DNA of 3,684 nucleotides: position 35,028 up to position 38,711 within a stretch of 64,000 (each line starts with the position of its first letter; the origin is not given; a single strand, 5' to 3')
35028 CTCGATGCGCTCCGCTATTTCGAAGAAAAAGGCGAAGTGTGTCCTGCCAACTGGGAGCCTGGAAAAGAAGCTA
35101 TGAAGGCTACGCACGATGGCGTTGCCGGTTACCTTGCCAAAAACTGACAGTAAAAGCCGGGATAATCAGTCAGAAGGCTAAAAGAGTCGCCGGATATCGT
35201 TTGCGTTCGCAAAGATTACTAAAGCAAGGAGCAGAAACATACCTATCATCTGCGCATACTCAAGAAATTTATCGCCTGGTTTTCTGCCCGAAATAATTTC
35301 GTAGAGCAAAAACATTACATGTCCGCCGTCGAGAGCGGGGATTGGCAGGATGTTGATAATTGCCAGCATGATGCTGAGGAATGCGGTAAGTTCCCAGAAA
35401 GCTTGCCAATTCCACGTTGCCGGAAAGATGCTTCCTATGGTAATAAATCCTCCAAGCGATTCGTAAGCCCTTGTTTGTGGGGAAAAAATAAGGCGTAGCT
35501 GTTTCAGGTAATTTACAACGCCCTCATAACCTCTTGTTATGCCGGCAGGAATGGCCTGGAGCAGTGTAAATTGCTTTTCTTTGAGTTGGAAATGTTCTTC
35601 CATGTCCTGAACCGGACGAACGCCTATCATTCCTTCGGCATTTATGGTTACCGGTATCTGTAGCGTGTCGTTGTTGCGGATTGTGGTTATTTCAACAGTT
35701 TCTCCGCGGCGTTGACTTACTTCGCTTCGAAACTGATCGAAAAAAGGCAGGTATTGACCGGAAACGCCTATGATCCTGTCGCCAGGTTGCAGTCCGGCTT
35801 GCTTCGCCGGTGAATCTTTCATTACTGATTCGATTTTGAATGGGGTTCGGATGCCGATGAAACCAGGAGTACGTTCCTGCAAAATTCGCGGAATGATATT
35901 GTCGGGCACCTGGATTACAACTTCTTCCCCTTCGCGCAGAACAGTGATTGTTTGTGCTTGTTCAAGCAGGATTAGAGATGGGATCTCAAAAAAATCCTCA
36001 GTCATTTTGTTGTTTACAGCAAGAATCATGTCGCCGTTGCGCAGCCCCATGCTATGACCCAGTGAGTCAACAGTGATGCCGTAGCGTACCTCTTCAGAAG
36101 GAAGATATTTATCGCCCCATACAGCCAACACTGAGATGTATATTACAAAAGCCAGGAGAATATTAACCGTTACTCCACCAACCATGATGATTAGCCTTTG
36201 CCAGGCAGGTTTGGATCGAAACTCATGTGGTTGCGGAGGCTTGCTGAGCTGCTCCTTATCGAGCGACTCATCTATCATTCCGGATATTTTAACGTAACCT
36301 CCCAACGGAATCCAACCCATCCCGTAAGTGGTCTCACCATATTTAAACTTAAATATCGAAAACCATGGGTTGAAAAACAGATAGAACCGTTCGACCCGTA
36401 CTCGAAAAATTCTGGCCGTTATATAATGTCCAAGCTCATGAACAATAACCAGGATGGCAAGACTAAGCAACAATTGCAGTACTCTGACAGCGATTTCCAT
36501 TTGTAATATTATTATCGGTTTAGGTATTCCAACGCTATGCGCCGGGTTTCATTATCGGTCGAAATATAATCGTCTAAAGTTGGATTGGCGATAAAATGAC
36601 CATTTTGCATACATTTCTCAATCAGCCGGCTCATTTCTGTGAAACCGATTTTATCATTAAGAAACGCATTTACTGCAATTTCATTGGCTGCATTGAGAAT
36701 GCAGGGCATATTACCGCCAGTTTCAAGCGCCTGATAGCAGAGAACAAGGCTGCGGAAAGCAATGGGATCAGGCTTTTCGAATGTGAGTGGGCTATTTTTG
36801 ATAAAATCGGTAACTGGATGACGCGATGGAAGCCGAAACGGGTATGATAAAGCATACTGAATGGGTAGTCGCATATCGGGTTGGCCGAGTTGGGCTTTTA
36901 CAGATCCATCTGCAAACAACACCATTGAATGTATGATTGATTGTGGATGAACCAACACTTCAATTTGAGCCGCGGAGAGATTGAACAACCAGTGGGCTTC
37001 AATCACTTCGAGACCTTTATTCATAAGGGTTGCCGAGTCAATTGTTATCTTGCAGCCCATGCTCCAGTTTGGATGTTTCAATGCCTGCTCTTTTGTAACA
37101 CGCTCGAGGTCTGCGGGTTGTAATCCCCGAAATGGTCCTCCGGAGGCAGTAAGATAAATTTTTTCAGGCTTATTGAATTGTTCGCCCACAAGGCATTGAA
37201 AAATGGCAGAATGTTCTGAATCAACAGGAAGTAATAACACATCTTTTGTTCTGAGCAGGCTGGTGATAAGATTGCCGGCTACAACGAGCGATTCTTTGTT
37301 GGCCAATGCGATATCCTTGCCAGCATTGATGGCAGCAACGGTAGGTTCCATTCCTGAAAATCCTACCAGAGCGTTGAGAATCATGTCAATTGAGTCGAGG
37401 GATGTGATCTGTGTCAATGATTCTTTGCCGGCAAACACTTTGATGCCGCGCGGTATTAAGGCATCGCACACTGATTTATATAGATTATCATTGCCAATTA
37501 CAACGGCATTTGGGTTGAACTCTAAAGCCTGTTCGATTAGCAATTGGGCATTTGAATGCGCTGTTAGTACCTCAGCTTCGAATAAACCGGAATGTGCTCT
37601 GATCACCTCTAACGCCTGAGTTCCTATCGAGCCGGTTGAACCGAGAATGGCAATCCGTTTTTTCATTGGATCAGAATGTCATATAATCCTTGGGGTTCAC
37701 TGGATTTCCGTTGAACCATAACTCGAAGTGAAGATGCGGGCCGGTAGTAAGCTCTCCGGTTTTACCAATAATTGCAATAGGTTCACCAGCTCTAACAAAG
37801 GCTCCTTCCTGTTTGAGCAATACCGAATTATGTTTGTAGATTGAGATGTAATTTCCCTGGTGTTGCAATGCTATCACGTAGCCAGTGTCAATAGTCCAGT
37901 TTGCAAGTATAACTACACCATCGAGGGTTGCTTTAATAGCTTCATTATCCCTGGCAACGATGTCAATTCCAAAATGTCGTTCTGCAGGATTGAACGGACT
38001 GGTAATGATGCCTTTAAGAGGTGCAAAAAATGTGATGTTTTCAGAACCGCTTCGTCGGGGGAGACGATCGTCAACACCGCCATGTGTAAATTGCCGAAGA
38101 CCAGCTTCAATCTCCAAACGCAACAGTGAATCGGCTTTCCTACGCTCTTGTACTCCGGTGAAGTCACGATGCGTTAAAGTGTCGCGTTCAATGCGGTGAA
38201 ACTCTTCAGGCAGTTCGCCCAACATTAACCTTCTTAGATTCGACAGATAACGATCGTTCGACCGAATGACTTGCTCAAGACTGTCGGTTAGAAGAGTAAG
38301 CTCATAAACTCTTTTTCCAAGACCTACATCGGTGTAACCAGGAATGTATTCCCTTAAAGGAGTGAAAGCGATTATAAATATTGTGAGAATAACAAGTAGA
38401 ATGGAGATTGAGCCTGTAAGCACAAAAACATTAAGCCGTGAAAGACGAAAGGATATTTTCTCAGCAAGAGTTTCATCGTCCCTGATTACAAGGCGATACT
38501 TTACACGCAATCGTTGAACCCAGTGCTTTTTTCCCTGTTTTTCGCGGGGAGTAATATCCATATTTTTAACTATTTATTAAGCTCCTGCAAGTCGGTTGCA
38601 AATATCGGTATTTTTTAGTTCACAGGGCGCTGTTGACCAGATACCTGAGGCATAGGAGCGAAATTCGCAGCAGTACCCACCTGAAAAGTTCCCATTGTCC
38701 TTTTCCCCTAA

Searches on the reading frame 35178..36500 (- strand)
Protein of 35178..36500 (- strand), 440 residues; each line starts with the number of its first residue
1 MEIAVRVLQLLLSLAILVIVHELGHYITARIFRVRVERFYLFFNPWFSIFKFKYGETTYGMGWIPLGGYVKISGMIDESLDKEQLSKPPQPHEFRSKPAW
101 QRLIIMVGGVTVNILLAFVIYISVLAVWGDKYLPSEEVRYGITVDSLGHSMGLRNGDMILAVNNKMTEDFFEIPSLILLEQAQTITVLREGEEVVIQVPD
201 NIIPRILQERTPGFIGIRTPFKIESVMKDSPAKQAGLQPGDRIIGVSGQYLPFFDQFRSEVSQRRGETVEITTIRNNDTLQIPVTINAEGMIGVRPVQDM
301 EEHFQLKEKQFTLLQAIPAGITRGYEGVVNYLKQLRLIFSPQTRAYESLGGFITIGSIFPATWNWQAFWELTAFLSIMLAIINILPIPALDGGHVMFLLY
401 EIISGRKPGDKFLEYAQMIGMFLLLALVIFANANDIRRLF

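Call 88: search_protein_families(library=pfam, proteins=[window:35178-36500:-], max_evalue=0.0001)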
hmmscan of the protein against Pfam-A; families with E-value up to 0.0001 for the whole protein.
window:35178-36500:- (440 aa): 4 families
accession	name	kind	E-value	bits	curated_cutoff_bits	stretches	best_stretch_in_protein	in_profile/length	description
PF02163.28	Peptidase_M50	-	5.5e-55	186.5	27.2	1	10-427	2-221/221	Peptidase family M50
PF17820.7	PDZ_6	-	3.5e-15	55.9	27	1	223-274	2-53/54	PDZ domain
PF00595.29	PDZ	-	3.2e-10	40.7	23.2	1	219-249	25-55/81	PDZ domain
PF13180.12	PDZ_2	-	1.3e-09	38.7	27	1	223-285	16-79/80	PDZ domain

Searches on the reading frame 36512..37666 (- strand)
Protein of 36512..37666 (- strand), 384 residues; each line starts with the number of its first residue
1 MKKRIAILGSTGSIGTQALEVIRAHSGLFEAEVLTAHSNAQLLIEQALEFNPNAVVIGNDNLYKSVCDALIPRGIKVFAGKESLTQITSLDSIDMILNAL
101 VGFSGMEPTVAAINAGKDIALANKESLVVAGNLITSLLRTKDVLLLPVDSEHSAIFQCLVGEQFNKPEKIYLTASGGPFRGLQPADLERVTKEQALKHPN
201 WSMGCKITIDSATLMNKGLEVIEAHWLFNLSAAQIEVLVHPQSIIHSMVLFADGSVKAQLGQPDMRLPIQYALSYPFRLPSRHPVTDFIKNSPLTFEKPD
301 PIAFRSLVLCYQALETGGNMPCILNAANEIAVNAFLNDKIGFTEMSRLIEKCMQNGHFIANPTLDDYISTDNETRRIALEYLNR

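Call 88: search_protein_families(library=pfam, proteins=[window:36512-37666:-], max_evalue=0.0001)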
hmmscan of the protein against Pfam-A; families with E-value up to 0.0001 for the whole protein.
window:36512-37666:- (384 aa): 3 families
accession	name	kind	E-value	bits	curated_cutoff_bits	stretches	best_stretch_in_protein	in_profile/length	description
PF08436.17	DXP_redisom_C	-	9.7e-41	138.3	26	1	145-228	1-84/84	1-deoxy-D-xylulose 5-phosphate reductoisomerase C-terminal domain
PF02670.22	DXP_reductoisom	-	4e-40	137.9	21.7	1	5-131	1-129/129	1-deoxy-D-xylulose 5-phosphate reductoisomerase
PF13288.12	DXPR_C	-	1.8e-39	135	27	1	260-376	1-114/115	DXP reductoisomerase C-terminal domain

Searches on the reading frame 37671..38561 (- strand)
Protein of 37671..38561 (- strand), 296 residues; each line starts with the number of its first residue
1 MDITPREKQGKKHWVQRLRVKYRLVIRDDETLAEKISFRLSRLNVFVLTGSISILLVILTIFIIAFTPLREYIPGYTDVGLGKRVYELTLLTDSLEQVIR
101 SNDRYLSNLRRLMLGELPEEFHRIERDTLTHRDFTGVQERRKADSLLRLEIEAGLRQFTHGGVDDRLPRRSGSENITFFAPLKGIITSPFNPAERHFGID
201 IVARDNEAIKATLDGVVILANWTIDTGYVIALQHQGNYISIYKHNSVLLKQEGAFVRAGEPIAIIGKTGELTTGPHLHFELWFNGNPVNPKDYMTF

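Call 88: search_protein_families(library=pfam, proteins=[window:37671-38561:-], max_evalue=0.0001)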
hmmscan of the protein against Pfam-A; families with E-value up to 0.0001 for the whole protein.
window:37671-38561:- (296 aa): 1 family
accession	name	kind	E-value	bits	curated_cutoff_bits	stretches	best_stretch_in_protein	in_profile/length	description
PF01551.29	Peptidase_M23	-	1.1e-26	93.3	28.7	1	195-290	2-96/96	Peptidase family M23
